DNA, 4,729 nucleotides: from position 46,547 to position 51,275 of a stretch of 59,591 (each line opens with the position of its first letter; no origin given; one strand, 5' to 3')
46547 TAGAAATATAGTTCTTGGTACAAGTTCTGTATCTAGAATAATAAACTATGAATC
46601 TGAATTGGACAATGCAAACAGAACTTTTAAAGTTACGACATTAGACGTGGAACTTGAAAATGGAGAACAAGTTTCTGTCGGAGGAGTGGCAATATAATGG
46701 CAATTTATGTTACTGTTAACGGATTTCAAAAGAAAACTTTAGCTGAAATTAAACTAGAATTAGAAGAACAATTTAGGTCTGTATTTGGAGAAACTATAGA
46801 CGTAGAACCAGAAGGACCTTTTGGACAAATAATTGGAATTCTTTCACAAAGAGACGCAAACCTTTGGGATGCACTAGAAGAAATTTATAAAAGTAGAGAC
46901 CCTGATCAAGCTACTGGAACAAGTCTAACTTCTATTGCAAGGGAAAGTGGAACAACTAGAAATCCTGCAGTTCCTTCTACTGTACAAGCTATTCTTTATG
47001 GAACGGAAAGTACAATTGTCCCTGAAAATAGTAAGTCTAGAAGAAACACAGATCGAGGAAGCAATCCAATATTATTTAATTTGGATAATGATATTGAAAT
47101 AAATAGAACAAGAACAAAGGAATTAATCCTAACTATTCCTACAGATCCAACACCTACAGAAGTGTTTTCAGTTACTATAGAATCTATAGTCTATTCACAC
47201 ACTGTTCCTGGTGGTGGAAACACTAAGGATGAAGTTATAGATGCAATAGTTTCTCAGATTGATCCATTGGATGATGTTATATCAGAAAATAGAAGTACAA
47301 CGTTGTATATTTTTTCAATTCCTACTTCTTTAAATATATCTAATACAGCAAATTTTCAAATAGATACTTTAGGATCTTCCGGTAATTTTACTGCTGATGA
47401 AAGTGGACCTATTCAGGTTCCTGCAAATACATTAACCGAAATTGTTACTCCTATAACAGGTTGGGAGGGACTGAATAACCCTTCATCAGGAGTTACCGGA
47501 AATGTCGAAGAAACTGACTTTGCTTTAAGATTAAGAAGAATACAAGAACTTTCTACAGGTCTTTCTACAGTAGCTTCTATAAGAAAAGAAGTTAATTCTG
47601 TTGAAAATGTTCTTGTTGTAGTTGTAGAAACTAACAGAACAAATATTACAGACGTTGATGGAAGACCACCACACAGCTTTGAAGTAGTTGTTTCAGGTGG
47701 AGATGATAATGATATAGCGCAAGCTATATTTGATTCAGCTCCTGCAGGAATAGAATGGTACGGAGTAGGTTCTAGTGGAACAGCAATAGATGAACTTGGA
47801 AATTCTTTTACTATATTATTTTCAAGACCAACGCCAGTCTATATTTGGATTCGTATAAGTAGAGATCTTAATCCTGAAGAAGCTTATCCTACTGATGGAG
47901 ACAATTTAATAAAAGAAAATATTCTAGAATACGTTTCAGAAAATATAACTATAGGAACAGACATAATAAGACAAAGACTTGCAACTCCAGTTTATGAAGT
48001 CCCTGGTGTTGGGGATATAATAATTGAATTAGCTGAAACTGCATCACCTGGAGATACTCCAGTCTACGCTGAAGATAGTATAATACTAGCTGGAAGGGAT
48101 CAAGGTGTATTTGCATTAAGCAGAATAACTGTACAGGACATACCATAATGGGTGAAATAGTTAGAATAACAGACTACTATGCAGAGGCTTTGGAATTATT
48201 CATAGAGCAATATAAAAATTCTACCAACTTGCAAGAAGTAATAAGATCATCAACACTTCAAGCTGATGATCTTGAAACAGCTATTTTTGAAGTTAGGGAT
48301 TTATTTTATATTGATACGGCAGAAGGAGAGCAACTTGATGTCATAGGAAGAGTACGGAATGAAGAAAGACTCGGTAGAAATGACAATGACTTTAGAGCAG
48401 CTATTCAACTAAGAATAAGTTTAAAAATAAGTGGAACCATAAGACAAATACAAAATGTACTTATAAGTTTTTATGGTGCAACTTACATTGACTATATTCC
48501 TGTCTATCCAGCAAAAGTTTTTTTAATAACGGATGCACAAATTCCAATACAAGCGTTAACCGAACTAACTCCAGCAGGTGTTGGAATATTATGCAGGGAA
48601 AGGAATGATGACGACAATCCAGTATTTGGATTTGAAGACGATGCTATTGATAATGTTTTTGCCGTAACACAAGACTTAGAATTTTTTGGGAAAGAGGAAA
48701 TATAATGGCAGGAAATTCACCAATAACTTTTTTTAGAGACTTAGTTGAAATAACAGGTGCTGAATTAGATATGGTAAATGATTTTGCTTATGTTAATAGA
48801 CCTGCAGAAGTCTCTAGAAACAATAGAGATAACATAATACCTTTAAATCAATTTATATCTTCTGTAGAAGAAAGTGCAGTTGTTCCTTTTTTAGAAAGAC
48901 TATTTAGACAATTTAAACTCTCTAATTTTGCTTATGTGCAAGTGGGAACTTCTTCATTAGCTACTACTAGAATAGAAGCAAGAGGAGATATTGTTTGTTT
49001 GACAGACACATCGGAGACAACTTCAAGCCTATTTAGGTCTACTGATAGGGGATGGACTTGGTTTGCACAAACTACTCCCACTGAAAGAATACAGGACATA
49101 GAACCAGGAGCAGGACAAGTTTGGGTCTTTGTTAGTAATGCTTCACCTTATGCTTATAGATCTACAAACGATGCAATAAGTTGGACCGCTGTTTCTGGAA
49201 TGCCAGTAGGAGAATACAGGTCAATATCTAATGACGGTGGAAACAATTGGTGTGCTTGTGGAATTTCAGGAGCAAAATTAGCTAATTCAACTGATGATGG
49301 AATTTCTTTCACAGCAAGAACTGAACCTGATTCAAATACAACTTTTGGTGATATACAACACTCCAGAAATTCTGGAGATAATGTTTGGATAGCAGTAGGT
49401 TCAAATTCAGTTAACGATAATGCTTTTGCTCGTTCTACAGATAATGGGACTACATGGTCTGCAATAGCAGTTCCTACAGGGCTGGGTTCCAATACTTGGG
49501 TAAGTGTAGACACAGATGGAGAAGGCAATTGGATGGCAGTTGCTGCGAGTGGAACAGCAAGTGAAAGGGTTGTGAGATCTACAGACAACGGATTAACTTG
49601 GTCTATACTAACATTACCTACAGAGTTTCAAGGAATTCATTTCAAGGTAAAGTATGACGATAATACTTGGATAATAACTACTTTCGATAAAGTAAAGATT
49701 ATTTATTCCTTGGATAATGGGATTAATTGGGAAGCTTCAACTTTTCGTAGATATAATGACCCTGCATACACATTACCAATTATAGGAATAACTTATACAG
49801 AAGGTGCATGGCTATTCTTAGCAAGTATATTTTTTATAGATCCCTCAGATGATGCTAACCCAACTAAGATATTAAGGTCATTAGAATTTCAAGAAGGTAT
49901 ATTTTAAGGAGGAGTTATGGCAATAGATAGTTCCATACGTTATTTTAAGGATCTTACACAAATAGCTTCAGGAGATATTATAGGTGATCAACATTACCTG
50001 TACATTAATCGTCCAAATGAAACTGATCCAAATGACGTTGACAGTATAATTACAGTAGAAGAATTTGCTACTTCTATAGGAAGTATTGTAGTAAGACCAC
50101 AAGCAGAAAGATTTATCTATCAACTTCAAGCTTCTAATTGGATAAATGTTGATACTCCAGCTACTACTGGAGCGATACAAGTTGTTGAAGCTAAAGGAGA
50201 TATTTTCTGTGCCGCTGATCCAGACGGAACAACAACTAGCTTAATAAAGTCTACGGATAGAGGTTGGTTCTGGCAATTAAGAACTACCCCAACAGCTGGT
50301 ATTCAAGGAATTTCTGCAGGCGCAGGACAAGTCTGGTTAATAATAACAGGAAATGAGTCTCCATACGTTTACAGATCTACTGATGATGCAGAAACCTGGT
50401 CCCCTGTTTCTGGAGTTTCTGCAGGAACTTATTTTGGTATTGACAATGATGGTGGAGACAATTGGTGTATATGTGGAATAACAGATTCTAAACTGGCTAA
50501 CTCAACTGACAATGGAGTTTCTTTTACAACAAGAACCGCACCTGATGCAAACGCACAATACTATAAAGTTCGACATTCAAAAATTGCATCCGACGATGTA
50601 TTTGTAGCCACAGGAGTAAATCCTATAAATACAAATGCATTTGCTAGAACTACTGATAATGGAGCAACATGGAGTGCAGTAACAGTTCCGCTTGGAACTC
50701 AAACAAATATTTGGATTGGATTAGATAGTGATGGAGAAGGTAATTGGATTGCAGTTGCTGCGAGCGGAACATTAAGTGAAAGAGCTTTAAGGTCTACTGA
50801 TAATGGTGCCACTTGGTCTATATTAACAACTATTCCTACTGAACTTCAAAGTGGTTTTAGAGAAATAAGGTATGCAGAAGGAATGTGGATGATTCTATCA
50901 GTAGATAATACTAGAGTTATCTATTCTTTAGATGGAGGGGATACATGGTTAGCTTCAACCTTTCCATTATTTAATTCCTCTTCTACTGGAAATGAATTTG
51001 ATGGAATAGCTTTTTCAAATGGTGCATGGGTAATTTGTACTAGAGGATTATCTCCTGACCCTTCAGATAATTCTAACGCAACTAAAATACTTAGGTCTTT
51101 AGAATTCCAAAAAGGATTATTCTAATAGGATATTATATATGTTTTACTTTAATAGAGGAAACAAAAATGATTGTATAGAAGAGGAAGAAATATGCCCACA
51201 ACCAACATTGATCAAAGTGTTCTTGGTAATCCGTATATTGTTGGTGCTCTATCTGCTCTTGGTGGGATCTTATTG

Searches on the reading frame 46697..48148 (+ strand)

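Call 16: search_protein_families(library=phrogs, proteins=[window:46697-48148:+], max_evalue=0.001)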
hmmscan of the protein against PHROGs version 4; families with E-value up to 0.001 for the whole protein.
window:46697-48148:+ (483 aa): 3 families
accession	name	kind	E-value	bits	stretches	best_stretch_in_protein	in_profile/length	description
phrog_6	-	tail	7.9e-45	154.5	1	4-469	61-410/548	baseplate wedge subunit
phrog_38511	-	unknown function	2.7e-06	28.5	1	407-475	2-70/75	-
phrog_34452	-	unknown function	8e-06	26.6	1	5-105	4-104/175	-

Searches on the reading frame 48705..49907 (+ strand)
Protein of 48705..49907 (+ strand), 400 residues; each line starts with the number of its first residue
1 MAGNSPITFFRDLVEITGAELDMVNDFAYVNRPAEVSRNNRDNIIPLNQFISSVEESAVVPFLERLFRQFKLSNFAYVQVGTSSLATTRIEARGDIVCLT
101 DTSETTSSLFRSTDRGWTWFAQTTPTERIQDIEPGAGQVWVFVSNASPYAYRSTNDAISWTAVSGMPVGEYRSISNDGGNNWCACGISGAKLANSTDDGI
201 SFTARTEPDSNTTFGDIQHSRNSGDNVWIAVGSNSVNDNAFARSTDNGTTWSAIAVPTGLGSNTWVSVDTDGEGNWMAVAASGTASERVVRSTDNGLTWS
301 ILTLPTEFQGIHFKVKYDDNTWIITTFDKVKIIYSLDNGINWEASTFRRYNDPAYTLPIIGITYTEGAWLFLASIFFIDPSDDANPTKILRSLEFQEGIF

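Call 16: search_protein_families(library=phrogs, proteins=[window:48705-49907:+], max_evalue=0.001)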
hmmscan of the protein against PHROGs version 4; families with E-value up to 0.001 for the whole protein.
window:48705-49907:+ (400 aa): 1 family
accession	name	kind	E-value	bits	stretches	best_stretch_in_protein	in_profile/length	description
phrog_8700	-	unknown function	6.9e-15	55.4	1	72-344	132-411/453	-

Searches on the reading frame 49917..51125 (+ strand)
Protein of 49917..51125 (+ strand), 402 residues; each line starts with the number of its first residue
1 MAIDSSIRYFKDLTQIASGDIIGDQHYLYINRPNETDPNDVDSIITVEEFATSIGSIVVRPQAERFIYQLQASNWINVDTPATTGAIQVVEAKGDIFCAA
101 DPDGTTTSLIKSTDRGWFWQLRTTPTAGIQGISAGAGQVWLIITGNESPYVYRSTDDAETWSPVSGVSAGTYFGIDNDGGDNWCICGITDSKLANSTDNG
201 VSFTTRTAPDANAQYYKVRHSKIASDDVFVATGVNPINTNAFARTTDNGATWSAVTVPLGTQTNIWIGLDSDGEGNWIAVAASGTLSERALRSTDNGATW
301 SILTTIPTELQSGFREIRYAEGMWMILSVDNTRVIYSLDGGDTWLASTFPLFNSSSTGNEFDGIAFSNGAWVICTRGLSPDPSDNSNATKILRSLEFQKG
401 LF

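Call 52: search_protein_families(library=pfam, proteins=[window:49917-51125:+], max_evalue=0.001)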
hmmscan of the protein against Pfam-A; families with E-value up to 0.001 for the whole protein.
window:49917-51125:+ (402 aa): 2 families
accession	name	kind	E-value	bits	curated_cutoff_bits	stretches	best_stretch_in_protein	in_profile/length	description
PF15902.12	Sortilin-Vps10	-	1.3e-10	41.1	33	1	192-303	2-112/446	Sortilin, neurotensin receptor 3,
PF13088.12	BNR_2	-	1.2e-05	25.3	31.4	0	194-344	85-248/277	BNR repeat-like domain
